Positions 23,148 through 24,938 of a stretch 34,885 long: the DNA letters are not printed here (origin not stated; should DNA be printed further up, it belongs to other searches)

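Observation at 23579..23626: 48-nt GC-rich nested palindrome inserted in frame in the B12-binding domain of a radical SAM enzyme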

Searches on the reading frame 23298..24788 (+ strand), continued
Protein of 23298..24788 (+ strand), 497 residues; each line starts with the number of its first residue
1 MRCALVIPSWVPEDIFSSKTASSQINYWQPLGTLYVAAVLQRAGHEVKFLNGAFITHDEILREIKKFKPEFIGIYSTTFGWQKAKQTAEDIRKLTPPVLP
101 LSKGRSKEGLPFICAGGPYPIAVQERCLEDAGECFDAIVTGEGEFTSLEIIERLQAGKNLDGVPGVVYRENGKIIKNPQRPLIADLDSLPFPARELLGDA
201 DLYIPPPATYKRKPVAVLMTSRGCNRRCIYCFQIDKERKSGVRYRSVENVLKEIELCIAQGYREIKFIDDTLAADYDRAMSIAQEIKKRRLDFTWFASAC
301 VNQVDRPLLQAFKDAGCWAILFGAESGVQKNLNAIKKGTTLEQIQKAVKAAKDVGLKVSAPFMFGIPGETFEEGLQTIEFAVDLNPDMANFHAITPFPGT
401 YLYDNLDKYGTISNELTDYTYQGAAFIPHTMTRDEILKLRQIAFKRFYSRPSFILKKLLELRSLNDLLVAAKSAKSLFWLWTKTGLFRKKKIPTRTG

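Call 79: list_cluster_members(proteins=[L003:5226-6995:+, L003:15169-16131:+, L003:16135-17040:+, L003:17922-19565:+, L003:19680-20384:+, L001:8449-9891:+, L006:2836-3900:+, L006:18564-20243:-, L009:1451-2521:+, P0013])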
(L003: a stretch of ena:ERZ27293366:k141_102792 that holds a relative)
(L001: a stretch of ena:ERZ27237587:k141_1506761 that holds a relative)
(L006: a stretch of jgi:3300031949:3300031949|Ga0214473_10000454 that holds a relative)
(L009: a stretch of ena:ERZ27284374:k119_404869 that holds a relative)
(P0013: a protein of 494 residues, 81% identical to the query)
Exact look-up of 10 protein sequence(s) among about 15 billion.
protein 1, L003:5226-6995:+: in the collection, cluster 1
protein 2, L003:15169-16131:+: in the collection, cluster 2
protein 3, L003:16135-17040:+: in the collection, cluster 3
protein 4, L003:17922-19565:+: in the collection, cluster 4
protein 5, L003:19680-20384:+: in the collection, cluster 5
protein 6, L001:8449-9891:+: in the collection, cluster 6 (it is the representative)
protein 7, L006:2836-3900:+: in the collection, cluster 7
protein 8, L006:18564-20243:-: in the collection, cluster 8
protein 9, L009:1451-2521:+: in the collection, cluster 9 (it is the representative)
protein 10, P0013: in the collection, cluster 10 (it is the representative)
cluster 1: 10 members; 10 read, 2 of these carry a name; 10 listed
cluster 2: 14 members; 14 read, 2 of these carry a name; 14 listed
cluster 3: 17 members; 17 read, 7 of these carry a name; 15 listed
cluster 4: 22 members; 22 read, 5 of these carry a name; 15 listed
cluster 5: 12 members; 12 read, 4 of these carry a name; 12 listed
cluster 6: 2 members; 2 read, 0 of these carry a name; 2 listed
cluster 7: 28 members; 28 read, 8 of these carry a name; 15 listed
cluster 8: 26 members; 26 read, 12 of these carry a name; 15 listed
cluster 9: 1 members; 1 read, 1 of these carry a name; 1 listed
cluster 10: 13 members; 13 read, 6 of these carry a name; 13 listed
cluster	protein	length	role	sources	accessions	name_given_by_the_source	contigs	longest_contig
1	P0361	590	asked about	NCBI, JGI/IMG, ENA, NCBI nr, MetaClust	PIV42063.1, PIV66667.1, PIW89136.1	MAG: hypothetical protein COS28_04175 [Nitrospirae bacterium CG02_land_8_20_14_3_00_44_33] | \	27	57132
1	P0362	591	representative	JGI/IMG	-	-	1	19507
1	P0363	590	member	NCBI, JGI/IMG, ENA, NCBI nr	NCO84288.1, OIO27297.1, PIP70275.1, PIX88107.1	MAG: hypothetical protein COZ31_07210 [Nitrospirae bacterium CG_4_10_14_3_um_filter_44_29] | glycosyltransferase family 39 protein [Nitrospirota bacterium]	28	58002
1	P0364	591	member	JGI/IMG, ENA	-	-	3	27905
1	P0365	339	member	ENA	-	-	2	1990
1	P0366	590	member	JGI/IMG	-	-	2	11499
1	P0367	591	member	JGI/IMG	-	-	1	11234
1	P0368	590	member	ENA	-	-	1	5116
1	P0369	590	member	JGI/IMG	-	-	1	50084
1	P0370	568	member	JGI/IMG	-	-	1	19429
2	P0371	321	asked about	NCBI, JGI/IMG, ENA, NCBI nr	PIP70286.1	MAG: hypothetical protein COW90_06165 [Nitrospirae bacterium ...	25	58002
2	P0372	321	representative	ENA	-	-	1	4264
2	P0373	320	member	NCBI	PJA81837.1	MAG: hypothetical protein CO147_07785, partial [Nitrospirae bacterium ...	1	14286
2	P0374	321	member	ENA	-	-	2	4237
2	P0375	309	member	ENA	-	-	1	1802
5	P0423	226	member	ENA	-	-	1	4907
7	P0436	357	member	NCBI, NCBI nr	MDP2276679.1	MAG: lipopolysaccharide heptosyltransferase II [Nitrospirota bacterium] | lipopolysaccharide heptosyltransferase II [Nitrospirota bacterium]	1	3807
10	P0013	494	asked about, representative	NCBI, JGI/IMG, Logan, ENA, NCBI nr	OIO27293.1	MAG: B12-binding domain-containing radical SAM protein [Nitrospirae bacterium ...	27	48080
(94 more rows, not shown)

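Call 81: find_encoding_contigs(protein=P0436, flank=500, max_places=1)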
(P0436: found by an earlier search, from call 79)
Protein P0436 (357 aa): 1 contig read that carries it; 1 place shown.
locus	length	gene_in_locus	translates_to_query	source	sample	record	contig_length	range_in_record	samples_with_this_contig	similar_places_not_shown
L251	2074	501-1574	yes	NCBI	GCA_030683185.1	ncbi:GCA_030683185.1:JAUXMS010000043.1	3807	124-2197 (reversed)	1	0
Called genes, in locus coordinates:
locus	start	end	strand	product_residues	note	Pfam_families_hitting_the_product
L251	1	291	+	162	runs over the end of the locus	PF02915:Rubrerythrin, PF09537:DUF2383 (faint), PF13668:Ferritin_2 (weak)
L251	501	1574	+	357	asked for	PF01075:Glyco_transf_9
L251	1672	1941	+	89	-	-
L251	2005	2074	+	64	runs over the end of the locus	?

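Call 82: find_encoding_contigs(protein=P0423, flank=500, max_places=1)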
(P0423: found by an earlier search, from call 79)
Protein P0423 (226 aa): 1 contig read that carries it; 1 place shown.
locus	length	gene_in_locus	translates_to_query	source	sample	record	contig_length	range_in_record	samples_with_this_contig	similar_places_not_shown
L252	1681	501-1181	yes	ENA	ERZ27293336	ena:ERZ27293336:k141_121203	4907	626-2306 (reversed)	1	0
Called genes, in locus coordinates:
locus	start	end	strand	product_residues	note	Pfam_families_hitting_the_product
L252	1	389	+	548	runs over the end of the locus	PF03853:YjeF_N, PF01256:Carb_kinase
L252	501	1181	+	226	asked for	PF02578:Cu-oxidase_4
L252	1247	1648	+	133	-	PF02367:TsaE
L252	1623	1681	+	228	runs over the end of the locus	?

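Call 90: search_solved_structures(query=window:23298-24788:+, max_evalue=0.001, show_alignments=1)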
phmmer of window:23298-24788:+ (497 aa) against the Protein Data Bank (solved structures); distinct sequences matched with E-value up to 0.001: 18.
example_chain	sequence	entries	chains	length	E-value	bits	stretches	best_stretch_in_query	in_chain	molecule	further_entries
6fd2_B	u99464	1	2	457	6.3e-25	91.3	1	162-424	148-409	Putative apramycin biosynthetic oxidoreductase 4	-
9ccb_A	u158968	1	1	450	7.1e-12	48.2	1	136-406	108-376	Radical SAM core domain-containing protein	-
9n1b_A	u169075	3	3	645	8.5e-09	38.1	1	112-373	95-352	Radical SAM protein | Radical SAM enzyme CysS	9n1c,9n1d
3ciw_A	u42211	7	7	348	1.8e-07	33.7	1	216-404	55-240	FeFe-Hydrogenase maturase | [FeFe] hydrogenase maturase subunit HydE | Biotin synthetase, putative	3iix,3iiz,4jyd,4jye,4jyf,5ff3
5fep_A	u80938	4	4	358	1.9e-07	33.6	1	216-404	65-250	[FeFe] hydrogenase maturase subunit HydE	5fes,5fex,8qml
7o1p_A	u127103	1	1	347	2.4e-07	33.3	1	216-404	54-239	[FeFe] hydrogenase maturase subunit HydE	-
3cix_A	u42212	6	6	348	2.4e-07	33.3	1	216-404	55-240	FeFe-Hydrogenase maturase | [FeFe] hydrogenase maturase subunit HydE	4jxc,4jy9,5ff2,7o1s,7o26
8qmk_A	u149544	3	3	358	2.5e-07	33.3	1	216-404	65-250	[FeFe] hydrogenase maturase subunit HydE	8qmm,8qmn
7o1o_A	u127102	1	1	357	2.5e-07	33.2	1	216-404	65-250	[FeFe] hydrogenase maturase subunit HydE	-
5few_A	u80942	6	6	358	2.5e-07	33.2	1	216-404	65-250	[FeFe] hydrogenase maturase subunit HydE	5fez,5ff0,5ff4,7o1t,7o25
4jy8_A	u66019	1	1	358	2.6e-07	33.2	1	216-404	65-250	FEFE-HYDROGENASE MATURASE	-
5ul2_A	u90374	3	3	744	6.4e-07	31.9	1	116-363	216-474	OxsB protein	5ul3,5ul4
6wte_A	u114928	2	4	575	1e-06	31.2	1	209-391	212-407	B12-binding domain-containing protein | Tryptophan-C2-methyltransferase containing B12-binding domain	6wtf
2qgq_A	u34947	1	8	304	3.2e-05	26.3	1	212-403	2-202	Protein TM_1862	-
6iad_A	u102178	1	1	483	3.8e-05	26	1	315-405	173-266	Histone acetyltransferase, ELP3 family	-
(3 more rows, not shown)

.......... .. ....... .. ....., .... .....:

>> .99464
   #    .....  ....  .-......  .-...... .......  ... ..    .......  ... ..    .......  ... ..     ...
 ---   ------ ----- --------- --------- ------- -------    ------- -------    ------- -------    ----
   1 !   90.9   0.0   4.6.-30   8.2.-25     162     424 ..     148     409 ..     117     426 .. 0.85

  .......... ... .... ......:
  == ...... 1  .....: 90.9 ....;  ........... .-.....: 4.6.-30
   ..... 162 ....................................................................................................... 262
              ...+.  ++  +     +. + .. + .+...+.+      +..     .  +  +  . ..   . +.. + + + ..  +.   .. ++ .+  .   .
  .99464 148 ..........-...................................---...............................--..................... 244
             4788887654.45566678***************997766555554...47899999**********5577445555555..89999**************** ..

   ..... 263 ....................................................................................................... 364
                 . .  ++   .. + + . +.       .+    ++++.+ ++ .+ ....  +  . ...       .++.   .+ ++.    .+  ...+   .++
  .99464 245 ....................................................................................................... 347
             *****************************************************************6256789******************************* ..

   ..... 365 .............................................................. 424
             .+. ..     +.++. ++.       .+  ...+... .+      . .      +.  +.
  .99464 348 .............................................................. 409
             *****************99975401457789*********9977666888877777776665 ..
